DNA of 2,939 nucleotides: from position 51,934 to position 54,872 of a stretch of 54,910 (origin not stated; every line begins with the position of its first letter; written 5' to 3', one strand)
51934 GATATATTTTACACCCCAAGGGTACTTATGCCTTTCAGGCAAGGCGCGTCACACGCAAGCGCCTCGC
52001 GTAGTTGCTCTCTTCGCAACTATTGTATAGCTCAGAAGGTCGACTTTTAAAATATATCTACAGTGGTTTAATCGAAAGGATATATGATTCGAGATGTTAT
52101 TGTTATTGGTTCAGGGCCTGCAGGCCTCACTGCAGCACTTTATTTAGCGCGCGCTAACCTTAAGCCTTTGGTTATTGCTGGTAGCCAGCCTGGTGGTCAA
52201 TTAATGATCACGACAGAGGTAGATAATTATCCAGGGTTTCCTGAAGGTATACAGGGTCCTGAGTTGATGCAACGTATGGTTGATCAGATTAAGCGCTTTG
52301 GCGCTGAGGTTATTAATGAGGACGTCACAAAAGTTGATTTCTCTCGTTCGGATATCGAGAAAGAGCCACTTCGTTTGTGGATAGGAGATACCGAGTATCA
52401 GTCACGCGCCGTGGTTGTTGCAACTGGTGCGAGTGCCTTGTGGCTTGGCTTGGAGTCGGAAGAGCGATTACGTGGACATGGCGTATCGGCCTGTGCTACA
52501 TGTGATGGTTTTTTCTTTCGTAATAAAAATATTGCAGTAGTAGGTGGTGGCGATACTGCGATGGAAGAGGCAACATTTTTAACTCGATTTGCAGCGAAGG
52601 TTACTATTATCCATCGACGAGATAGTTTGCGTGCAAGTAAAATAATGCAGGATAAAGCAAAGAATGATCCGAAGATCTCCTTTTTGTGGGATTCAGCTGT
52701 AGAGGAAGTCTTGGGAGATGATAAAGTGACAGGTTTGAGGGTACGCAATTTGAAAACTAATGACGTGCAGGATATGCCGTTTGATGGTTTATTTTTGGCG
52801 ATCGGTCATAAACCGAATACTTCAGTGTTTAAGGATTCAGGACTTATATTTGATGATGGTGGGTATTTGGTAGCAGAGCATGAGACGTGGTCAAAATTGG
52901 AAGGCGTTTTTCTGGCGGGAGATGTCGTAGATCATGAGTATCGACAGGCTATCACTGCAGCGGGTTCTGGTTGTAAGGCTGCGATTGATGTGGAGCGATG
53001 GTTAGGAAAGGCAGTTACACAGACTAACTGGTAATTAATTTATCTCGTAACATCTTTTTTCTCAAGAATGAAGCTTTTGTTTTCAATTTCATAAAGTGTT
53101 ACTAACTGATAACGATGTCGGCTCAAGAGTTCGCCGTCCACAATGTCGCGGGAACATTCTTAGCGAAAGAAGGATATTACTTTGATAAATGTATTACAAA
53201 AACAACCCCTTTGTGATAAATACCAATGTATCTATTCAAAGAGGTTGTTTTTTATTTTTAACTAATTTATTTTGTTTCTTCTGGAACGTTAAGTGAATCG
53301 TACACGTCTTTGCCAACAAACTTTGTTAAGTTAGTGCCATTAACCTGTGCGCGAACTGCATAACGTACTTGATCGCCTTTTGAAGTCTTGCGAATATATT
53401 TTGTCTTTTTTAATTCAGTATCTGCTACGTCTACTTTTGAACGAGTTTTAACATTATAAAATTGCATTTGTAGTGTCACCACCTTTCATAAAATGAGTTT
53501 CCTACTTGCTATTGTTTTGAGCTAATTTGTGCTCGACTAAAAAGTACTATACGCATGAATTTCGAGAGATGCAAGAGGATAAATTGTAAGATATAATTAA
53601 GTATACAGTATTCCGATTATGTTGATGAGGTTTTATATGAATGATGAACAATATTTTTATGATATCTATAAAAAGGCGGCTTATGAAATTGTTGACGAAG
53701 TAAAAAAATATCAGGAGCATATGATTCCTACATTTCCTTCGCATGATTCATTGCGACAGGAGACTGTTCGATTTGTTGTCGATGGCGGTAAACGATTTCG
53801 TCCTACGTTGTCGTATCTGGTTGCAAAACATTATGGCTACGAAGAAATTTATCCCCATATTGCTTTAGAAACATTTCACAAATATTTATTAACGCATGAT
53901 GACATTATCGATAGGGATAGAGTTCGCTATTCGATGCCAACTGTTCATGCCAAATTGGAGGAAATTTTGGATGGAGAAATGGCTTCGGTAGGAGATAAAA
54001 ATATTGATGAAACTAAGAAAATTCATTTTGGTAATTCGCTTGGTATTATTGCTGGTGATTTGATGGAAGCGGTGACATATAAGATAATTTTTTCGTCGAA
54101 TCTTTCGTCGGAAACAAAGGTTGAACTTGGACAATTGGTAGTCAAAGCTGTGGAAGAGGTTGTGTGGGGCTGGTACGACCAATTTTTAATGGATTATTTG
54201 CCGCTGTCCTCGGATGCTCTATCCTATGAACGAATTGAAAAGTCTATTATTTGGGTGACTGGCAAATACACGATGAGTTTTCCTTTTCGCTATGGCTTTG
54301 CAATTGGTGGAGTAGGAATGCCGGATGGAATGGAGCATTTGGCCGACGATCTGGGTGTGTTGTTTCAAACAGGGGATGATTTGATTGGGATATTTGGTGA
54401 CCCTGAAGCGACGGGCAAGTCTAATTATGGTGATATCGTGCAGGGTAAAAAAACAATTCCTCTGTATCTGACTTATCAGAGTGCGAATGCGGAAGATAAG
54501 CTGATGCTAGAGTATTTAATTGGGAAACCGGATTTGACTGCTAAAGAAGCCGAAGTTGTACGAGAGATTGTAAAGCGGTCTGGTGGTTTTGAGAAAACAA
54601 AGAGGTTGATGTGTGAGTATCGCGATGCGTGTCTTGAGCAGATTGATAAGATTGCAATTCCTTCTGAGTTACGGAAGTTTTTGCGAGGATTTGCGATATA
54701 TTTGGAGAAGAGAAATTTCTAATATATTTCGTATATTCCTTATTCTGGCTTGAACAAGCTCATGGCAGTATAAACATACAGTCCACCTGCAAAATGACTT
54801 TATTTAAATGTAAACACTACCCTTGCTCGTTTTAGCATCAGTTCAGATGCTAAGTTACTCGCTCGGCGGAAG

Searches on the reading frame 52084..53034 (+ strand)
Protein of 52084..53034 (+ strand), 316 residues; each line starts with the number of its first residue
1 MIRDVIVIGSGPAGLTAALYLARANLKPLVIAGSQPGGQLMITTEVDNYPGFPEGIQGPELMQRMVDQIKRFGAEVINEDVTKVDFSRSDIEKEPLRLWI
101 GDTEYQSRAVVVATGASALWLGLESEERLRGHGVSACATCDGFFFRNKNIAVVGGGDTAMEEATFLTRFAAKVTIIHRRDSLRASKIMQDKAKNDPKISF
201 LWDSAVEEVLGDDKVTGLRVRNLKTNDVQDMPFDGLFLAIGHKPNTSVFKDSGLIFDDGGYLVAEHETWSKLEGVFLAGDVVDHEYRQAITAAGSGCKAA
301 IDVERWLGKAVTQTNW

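Call 64: search_protein_families(library=pfam, proteins=[window:52084-53034:+], max_evalue=0.0001)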
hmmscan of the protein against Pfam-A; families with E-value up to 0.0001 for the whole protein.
window:52084-53034:+ (316 aa): 12 families
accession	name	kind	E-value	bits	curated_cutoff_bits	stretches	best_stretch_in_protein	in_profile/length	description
PF07992.20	Pyr_redox_2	-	1.2e-53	182.8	26.1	1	4-296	2-291/291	Pyridine nucleotide-disulphide oxidoreductase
PF00070.33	Pyr_redox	-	2e-21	76.7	22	1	149-221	1-80/82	Pyridine nucleotide-disulphide oxidoreductase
PF13738.12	Pyr_redox_3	-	5.6e-17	62.4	30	1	103-279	121-305/305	Pyridine nucleotide-disulphide oxidoreductase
PF01266.30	DAO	-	6.5e-10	39.5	27.9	1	4-38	1-37/353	FAD dependent oxidoreductase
PF00890.30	FAD_binding_2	-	1.2e-07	31.7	20.4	1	4-39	1-37/414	FAD binding domain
PF13450.12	NAD_binding_8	-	1.6e-07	31.9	21.9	1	7-41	1-36/68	NAD(P)-binding Rossmann-like domain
PF01946.23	Thi4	-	4.7e-07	29.7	26.2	1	3-33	18-49/235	Thi4 family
PF13241.12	NAD_binding_7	-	1.1e-06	29.6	22.1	0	145-180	5-40/104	Putative NAD(P)-binding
PF03486.20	HI0933_like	-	1.1e-06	28.7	50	0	4-39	2-38/244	HI0933-like protein Rossmann domain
PF01134.28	GIDA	-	1.2e-06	28.3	22.1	0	4-31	1-28/391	Glucose inhibited division protein A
PF01494.25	FAD_binding_3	-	1.9e-05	24.5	22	0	4-26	3-25/349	FAD binding domain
PF12831.13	FAD_oxidored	-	5.2e-05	23.2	27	0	4-40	1-38/416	FAD dependent oxidoreductase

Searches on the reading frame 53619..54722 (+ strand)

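Call 64: search_protein_families(library=pfam, proteins=[window:53619-54722:+], max_evalue=0.0001)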
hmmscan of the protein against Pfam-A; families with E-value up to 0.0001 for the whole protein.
window:53619-54722:+ (367 aa): 1 family
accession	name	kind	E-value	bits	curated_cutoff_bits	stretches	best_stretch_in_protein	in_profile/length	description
PF00348.22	polyprenyl_synt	-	4.9e-32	111.5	27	1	50-311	8-244/251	Polyprenyl synthetase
